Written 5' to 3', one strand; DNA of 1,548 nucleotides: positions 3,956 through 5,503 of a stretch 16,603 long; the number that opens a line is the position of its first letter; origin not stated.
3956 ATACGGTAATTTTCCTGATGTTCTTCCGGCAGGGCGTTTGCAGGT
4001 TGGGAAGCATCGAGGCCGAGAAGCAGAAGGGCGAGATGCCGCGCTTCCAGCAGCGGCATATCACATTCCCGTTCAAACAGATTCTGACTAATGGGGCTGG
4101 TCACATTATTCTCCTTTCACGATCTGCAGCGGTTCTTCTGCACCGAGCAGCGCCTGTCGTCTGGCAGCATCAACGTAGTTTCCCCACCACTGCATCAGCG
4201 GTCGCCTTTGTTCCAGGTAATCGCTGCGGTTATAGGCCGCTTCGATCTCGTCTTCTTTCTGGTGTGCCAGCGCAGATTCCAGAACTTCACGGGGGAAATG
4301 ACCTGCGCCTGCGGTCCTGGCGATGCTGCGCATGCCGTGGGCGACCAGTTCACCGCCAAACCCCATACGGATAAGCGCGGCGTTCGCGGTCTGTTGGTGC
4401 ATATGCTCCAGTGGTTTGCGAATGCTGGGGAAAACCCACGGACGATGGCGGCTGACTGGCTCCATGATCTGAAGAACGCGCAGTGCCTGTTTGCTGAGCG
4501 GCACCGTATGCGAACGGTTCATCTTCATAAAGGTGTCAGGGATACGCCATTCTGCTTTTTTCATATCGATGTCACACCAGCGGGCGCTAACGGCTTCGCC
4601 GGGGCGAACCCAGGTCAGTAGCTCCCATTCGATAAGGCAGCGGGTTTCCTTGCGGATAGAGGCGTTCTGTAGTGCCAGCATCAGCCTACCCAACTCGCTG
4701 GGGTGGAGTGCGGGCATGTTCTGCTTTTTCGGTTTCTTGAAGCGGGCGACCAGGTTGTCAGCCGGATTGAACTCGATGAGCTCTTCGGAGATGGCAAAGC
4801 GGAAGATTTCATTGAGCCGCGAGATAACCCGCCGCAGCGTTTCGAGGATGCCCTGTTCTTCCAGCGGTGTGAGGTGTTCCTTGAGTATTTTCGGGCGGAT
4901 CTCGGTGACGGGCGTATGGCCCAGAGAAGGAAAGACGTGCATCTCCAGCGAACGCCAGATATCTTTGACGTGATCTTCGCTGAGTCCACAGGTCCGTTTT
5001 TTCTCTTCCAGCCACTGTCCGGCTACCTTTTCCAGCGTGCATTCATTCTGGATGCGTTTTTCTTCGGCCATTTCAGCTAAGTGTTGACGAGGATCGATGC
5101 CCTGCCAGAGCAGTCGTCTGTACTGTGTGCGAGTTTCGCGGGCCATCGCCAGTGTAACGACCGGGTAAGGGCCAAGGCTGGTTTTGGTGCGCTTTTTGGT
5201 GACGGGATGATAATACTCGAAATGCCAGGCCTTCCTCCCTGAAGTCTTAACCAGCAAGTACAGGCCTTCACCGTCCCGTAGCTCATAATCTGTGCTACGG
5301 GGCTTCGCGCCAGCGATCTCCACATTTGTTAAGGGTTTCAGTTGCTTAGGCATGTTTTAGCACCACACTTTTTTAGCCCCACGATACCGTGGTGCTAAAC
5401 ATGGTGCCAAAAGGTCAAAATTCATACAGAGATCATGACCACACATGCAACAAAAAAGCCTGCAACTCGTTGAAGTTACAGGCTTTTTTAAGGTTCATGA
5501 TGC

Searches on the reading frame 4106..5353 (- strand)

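Call 11: search_protein_families(library=pfam, proteins=[window:4106-5353:-], max_evalue=0.1)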
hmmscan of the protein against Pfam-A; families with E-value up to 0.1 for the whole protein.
window:4106-5353:- (415 aa): 4 families
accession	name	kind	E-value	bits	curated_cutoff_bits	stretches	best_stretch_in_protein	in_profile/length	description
PF13356.12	Arm-DNA-bind_3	-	6e-22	78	27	1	8-92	1-80/83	Arm DNA-binding domain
PF22022.2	Phage_int_M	-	6.6e-22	78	27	1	108-201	2-93/96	Phage integrase central domain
PF00589.27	Phage_integrase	-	1.5e-19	70.9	27.1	1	216-379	3-170/172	Phage integrase family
PF14659.12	Phage_int_SAM_3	-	0.093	13.4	22.6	0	106-159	1-52/58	Phage integrase, N-terminal SAM-like domain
